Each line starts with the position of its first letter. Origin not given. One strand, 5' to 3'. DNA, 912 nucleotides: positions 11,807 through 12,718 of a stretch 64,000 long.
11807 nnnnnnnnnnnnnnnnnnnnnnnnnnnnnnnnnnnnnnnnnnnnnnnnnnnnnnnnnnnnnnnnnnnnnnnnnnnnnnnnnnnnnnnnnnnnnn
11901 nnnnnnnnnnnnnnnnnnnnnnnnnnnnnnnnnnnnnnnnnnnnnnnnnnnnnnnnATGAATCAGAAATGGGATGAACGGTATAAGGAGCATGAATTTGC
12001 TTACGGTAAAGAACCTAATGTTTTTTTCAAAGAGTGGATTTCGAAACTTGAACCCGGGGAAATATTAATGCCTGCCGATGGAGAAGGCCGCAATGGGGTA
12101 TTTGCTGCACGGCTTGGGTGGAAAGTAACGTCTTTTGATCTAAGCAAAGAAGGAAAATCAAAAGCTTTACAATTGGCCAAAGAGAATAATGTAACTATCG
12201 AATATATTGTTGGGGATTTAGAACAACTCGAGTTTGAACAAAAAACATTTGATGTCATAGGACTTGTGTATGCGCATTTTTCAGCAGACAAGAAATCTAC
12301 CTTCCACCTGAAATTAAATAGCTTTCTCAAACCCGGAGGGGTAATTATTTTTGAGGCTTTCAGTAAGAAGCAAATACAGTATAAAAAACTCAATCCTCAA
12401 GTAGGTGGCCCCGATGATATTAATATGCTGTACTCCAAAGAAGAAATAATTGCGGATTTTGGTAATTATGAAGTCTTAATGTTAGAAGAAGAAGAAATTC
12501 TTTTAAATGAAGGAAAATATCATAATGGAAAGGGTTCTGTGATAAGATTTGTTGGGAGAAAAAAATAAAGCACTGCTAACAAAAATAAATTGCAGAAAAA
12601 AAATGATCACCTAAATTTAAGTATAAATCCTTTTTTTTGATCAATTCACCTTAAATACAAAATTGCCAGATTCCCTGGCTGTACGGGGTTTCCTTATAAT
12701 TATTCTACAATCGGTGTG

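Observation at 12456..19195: About 105-bp duplication of the methyltransferase 3' end brackets a ~6.6-kb segment; substitutions are mostly synonymous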

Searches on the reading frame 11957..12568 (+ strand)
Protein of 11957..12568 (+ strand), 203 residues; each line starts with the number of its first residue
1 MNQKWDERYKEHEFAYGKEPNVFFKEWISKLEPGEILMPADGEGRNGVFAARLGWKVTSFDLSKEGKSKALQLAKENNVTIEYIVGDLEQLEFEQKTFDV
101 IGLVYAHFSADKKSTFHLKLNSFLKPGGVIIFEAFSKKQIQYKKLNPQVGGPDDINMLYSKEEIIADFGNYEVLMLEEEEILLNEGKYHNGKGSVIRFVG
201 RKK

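Call 11: find_homologous_proteins(query=window:11957-12568:+, max_evalue=1e-10)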
Query window:11957-12568:+ (203 aa): 2458 proteins with E <= 1e-10 among 2572 candidates; the best 120 are listed.
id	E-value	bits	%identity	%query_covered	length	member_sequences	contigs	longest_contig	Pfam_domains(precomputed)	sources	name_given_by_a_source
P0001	1.7e-130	451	100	100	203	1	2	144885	PF13847.13,PF03848.21,PF13649.13,PF01209.25,PF08241.19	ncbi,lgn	-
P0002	1.1e-115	402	90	100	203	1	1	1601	PF13649.13,PF08241.19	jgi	jgi:SAM-dependent methyltransferase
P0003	4.5e-113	394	86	100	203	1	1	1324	PF13847.13,PF13489.13,PF03848.21,PF13649.13,PF08241.19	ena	-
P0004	1.9e-112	392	86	100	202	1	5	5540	PF13847.13,PF13649.13,PF08241.19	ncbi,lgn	-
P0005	6.0e-111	387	83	100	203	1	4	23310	PF13847.13,PF13649.13,PF01209.25,PF08241.19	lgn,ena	-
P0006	2.0e-108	378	83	100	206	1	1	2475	PF13649.13,PF08241.19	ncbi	-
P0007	2.2e-107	375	82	100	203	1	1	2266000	PF13847.13,PF13649.13,PF08241.19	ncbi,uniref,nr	ncbi:class I SAM-dependent methyltransferase [Flavihumibacter profundi]|uniref:class I SAM-dependent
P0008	7.5e-107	373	81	100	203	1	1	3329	PF13649.13,PF08241.19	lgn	-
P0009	4.3e-106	371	81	100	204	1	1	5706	PF13847.13,PF13649.13,PF08241.19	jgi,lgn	jgi:SAM-dependent methyltransferase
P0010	6.1e-106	370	81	100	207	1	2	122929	PF13649.13,PF08241.19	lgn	-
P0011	9.6e-106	370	80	100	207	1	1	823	PF13649.13,PF08241.19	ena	-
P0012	1.5e-105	369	80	100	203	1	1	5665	PF13649.13,PF08241.19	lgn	-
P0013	8.5e-105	367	80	100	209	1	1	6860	PF13649.13,PF08241.19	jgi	jgi:SAM-dependent methyltransferase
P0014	1.2e-104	366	81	100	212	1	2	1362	PF13649.13,PF08241.19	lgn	-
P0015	1.3e-104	366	79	100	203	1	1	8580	PF13649.13,PF08241.19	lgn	-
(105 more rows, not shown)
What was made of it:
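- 11957..12568 (+): Intact class I SAM-dependent methyltransferase gene (203 aa). Its last ~46 codons are copy A of the repeat. 2458 homologues at 70-90% identity across Bacteroidota (call 11).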

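Call 12: search_protein_families(library=pfam, proteins=[window:11957-12568:+], max_evalue=0.01)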
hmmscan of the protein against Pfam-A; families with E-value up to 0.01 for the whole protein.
window:11957-12568:+ (203 aa): 8 families
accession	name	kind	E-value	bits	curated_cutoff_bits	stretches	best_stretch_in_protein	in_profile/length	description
PF13649.12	Methyltransf_25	-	1.6e-12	48.4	27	1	40-128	5-97/97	Methyltransferase domain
PF08241.18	Methyltransf_11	-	5.7e-12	46.5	21.2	1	42-132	6-95/95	Methyltransferase domain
PF13847.12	Methyltransf_31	-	7.7e-08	32.6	27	1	42-137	13-114/145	Methyltransferase domain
PF01209.24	Ubie_methyltran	-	4e-06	26.8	20.1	1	58-141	76-160/233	ubiE/COQ5 methyltransferase family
PF03848.20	TehB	-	2e-05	24.5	20.4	1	28-131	26-132/193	Tellurite resistance protein TehB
PF13489.12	Methyltransf_23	-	6.4e-05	23.2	27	1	49-139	39-123/164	Methyltransferase domain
PF08242.18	Methyltransf_12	-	0.00062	20.9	30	1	42-130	6-98/98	Methyltransferase domain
PF05724.17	TPMT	-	0.0074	16.4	26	0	2-76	3-81/218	Thiopurine S-methyltransferase (TPMT)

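Call 13: find_encoding_contigs(protein=P0001, flank=10000, max_places=6)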
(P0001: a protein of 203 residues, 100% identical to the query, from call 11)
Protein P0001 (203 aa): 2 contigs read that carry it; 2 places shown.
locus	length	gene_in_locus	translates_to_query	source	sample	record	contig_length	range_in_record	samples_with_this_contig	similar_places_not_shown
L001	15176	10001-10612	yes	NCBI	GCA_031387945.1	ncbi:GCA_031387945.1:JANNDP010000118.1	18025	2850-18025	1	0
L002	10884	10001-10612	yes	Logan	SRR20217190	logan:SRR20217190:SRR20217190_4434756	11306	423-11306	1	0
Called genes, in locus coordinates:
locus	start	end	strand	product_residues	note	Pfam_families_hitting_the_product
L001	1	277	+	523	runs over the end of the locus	PF18962:Por_Secre_tail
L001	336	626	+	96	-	PF21956:DUF6922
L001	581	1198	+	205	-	PF08843:AbiEii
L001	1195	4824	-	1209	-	PF18911:PKD_4, PF00801:PKD (weak), PF13585:CHU_C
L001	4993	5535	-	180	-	-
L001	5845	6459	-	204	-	-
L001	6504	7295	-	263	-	PF00756:Esterase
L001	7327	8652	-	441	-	PF07732:Cu-oxidase_3, PF00394:Cu-oxidase, PF07731:Cu-oxidase_2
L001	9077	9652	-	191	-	PF12833:HTH_18, PF00165:HTH_AraC (weak)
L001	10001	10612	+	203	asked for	PF03848:TehB (faint), PF08241:Methyltransf_11, PF13649:Methyltransf_25, PF13847:Methyltransf_31 (weak), PF01209:Ubie_methyltran (weak)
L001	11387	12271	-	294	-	-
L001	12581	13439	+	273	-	-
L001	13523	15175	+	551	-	?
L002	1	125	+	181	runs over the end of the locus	?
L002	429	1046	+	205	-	PF08843:AbiEii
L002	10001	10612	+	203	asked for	PF03848:TehB (faint), PF08241:Methyltransf_11, PF13649:Methyltransf_25, PF13847:Methyltransf_31 (weak), PF01209:Ubie_methyltran (weak)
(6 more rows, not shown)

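Call 15: find_encoding_contigs(protein=P0005, flank=10000, max_places=4)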
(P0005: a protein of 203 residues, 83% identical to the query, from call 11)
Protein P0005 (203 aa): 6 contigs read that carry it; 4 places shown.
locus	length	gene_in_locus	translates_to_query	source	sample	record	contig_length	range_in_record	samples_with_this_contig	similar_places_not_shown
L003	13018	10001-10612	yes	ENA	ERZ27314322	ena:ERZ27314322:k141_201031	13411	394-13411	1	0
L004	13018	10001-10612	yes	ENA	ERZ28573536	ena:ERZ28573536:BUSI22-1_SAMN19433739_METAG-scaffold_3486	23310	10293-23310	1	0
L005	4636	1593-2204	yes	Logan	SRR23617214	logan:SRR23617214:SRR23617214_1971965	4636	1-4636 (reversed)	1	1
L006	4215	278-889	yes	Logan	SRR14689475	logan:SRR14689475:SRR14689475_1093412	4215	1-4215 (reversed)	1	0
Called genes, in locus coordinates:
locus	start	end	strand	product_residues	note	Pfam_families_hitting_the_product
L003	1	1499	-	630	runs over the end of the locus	?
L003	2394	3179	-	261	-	PF04116:FA_hydroxylase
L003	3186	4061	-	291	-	PF08541:ACP_syn_III_C (weak)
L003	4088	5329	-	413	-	PF04055:Radical_SAM, PF13353:Fer4_12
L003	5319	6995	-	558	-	-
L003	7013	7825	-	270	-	-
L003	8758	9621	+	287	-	PF02311:AraC_binding (weak), PF12833:HTH_18, PF00165:HTH_AraC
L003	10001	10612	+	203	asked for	PF08241:Methyltransf_11, PF13649:Methyltransf_25, PF13847:Methyltransf_31 (weak), PF01209:Ubie_methyltran (faint)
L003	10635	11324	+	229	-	PF14329:DUF4386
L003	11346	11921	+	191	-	PF14329:DUF4386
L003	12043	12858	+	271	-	PF02567:PhzC-PhzF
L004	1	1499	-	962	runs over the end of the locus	PF07494:Reg_prop (faint), PF07495:Y_Y_Y, PF06580:His_kinase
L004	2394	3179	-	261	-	PF04116:FA_hydroxylase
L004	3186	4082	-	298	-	PF08541:ACP_syn_III_C (weak)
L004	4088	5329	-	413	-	PF04055:Radical_SAM, PF13353:Fer4_12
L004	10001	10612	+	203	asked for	PF08241:Methyltransf_11, PF13649:Methyltransf_25, PF13847:Methyltransf_31 (weak), PF01209:Ubie_methyltran (faint)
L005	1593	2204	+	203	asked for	PF08241:Methyltransf_11, PF13649:Methyltransf_25, PF13847:Methyltransf_31 (weak), PF01209:Ubie_methyltran (faint)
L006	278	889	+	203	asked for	PF08241:Methyltransf_11, PF13649:Methyltransf_25, PF13847:Methyltransf_31 (weak), PF01209:Ubie_methyltran (faint)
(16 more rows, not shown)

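Call 16: find_encoding_contigs(protein=P0004, flank=10000, max_places=5)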
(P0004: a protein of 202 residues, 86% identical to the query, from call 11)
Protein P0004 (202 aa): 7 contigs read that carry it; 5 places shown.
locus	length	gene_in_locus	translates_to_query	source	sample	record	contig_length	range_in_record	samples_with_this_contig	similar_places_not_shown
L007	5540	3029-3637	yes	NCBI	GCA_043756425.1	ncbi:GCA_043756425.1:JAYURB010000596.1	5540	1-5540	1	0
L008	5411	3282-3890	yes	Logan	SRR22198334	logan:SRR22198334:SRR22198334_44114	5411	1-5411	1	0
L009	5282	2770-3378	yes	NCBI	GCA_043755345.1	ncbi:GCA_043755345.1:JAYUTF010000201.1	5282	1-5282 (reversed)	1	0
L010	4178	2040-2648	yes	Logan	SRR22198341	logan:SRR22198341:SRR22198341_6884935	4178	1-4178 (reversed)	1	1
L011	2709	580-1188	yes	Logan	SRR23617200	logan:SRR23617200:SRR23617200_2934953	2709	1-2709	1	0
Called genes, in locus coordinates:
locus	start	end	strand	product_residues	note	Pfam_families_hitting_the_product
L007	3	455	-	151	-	?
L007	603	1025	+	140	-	-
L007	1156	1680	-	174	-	PF07732:Cu-oxidase_3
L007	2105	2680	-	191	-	PF12833:HTH_18, PF00165:HTH_AraC (weak)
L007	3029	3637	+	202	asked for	PF08241:Methyltransf_11, PF13649:Methyltransf_25, PF13847:Methyltransf_31 (weak)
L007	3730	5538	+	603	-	?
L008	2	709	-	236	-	?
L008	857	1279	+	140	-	-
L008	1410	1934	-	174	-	PF07732:Cu-oxidase_3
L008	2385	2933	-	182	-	-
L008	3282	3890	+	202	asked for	PF08241:Methyltransf_11, PF13649:Methyltransf_25, PF13847:Methyltransf_31 (weak)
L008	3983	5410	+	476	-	?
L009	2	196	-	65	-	?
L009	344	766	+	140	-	-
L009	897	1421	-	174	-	PF07732:Cu-oxidase_3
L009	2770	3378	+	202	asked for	PF08241:Methyltransf_11, PF13649:Methyltransf_25, PF13847:Methyltransf_31 (weak)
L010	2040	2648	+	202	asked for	PF08241:Methyltransf_11, PF13649:Methyltransf_25, PF13847:Methyltransf_31 (weak)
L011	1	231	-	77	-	?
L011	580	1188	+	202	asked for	PF08241:Methyltransf_11, PF13649:Methyltransf_25, PF13847:Methyltransf_31 (weak)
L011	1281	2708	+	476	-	?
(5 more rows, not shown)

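Call 26: find_encoding_contigs(protein=P0002, flank=10000, max_places=4)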
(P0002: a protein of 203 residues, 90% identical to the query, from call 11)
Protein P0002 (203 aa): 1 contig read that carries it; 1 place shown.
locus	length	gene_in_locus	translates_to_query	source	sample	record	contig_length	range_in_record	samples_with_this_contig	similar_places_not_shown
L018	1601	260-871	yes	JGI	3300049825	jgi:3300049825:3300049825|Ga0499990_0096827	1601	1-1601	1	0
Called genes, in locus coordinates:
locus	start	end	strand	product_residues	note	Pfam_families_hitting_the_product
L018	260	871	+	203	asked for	PF08241:Methyltransf_11, PF13649:Methyltransf_25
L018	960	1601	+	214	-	?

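Call 27: find_encoding_contigs(protein=P0003, flank=10000, max_places=4)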
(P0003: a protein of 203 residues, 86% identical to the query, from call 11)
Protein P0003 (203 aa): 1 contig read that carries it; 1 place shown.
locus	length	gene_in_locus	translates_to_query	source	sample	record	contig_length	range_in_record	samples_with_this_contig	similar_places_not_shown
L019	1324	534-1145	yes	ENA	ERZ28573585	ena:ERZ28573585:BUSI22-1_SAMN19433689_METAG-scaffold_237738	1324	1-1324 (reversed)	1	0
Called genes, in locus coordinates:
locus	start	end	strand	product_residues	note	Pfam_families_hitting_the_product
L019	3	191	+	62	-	?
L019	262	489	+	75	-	PF27539:Y2318_C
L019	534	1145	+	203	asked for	PF03848:TehB (weak), PF13847:Methyltransf_31 (weak), PF08241:Methyltransf_11, PF13649:Methyltransf_25, PF13489:Methyltransf_23 (weak)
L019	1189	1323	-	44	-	?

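Call 34: find_related_loci(query=window:11957-12568:+, collection=genome_contigs, flank=10000)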
Query window:11957-12568:+ (203 aa) in genome_contigs; peptide patterns used: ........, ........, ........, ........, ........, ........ (x = any residue, [..] = any of these).
152 stretches matched a pattern; 60 encode a relative of the query (tblastn E <= 1e-3); 60 distinct loci.
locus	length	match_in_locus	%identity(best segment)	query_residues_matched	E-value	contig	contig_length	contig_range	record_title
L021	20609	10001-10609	82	1-203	2e-111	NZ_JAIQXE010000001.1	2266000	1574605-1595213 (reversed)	Flavihumibacter profundi strain KCTC 62290 NODE_1_length_2266000_cov_31.088359, whole genome shotgun sequence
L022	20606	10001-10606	77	1-202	2e-106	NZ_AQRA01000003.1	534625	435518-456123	Aquimarina atlantica strain 22II-S11-z7 contig3, whole genome shotgun sequence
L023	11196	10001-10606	79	1-202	1e-105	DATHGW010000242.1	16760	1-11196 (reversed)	MAG TPA_asm: Puia sp. isolate SMAG_U12484 k141_714702, whole genome shotgun sequence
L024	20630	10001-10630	76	1-202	5e-105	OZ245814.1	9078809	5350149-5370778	MAG: Cyclobacteriaceae bacterium isolate bf73728e-472d-4a7f-ac9f-bec0af8ac5d5 genome assembly, chromosome: 1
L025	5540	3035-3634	86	3-202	1e-104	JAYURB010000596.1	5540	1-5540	MAG: Bacteroidota bacterium isolate GL115_UP_metabinner_3 GL115_UP_metabinner_3_595, whole genome shotgun sequence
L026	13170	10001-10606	77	1-202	8e-103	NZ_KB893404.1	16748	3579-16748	Spirosoma spitsbergense DSM 19989 B157DRAFT_scaffold_113.114, whole genome shotgun sequence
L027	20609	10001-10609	73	1-203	9e-103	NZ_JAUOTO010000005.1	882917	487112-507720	Flavitalea sp. BT771 NODE_5_length_882917_cov_17.862643, whole genome shotgun sequence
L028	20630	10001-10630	73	1-202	2e-101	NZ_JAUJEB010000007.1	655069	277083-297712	Agaribacillus aureus strain BMA12 HFOEMNIK_7, whole genome shotgun sequence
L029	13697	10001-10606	73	1-202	4e-101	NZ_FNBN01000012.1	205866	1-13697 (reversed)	Chitinophaga filiformis strain DSM 527, whole genome shotgun sequence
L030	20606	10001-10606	71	1-202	4e-100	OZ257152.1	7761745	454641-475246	MAG: Dyadobacter sp. isolate e416601d-a430-49ba-b541-7d06a6a814a1 genome assembly, chromosome: 1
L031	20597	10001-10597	75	5-203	9e-100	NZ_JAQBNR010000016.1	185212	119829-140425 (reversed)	MAG: Ferruginibacter sp. isolate RYN_298 scaffold_117907, whole genome shotgun sequence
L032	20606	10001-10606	79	1-202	2e-99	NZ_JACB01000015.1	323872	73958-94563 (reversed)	Aquimarina megaterium XH134 contig15_scaffold6, whole genome shotgun sequence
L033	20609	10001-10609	70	1-203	8e-99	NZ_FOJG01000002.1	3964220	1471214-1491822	Chitinophaga arvensicola strain DSM 3695, whole genome shotgun sequence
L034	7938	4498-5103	72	1-202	2e-98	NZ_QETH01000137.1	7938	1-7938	Flavobacterium sp. HTF CONTIG_137_length_7938_cov_12.1732, whole genome shotgun sequence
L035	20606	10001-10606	78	1-202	7e-98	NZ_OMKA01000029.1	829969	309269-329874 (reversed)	Aquimarina sp. Aq78 isolate Aquimarina sp. strain Aq78 assembly02, whole genome shotgun sequence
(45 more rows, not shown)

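Call 75: search_protein_families(library=pfam, alignment_id=A4, max_evalue=0.00001)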
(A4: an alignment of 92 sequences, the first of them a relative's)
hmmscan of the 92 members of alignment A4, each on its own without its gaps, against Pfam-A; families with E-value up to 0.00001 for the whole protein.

A. member 1, L021:14925-16061:+ (379 aa): 5 families
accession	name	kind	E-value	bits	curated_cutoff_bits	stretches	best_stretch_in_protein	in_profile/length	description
PF13738.12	Pyr_redox_3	-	4.4e-31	108.7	30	1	7-194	1-196/305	Pyridine nucleotide-disulphide oxidoreductase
PF00743.25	FMO-like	-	1.4e-23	83.6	22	1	7-334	5-354/532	Flavin-binding monooxygenase-like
PF07992.20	Pyr_redox_2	-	1e-09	38.7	26.1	1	5-186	2-166/291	Pyridine nucleotide-disulphide oxidoreductase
PF13434.12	Lys_Orn_oxgnase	-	1.6e-06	27.9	21.3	1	63-186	82-212/339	L-lysine 6-monooxygenase/L-ornithine 5-monooxygenase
PF01266.30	DAO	-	5.1e-06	26.7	27.9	0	91-135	164-209/353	FAD dependent oxidoreductase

B. families by the number of members that match (of 92 scanned): 108 families (the first 25 are shown)
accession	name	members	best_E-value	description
PF12833.13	HTH_18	5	2e-22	Helix-turn-helix domain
PF00165.29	HTH_AraC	5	8.2e-15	Bacterial regulatory helix-turn-helix proteins, AraC family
PF13738.12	Pyr_redox_3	3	2.3e-102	Pyridine nucleotide-disulphide oxidoreductase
PF01436.27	NHL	3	9.1e-29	NHL repeat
PF07992.20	Pyr_redox_2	3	7.7e-28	Pyridine nucleotide-disulphide oxidoreductase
PF25021.1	TEN_NHL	3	6.2e-26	Teneurin NHL domain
PF03301.18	Trp_dioxygenase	3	1.2e-23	Tryptophan 2,3-dioxygenase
PF01370.27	Epimerase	3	7.7e-17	NAD dependent epimerase/dehydratase family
PF06739.17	SBBP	3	1.1e-10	Beta-propeller repeat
PF25539.1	Bestrophin_2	2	2.9e-109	Bacterial/Fungal Bestrophin protein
PF00248.27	Aldo_ket_red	2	3.2e-79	Aldo/keto reductase family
PF00884.28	Sulfatase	2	6e-61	Sulfatase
PF00106.31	adh_short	2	2.5e-52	short chain dehydrogenase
PF07690.21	MFS_1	2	4.8e-44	Major Facilitator Superfamily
PF00561.26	Abhydrolase_1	2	2e-37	alpha/beta hydrolase fold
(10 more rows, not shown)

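Call 81: find_related_loci(query=window:11957-12568:+, collection=viral_contigs, flank=10000)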
Query window:11957-12568:+ (203 aa) in viral_contigs; peptide patterns used: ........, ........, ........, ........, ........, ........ (x = any residue, [..] = any of these).
2 stretches matched a pattern, but none encodes a relative of the query by tblastn (E <= 1e-3).
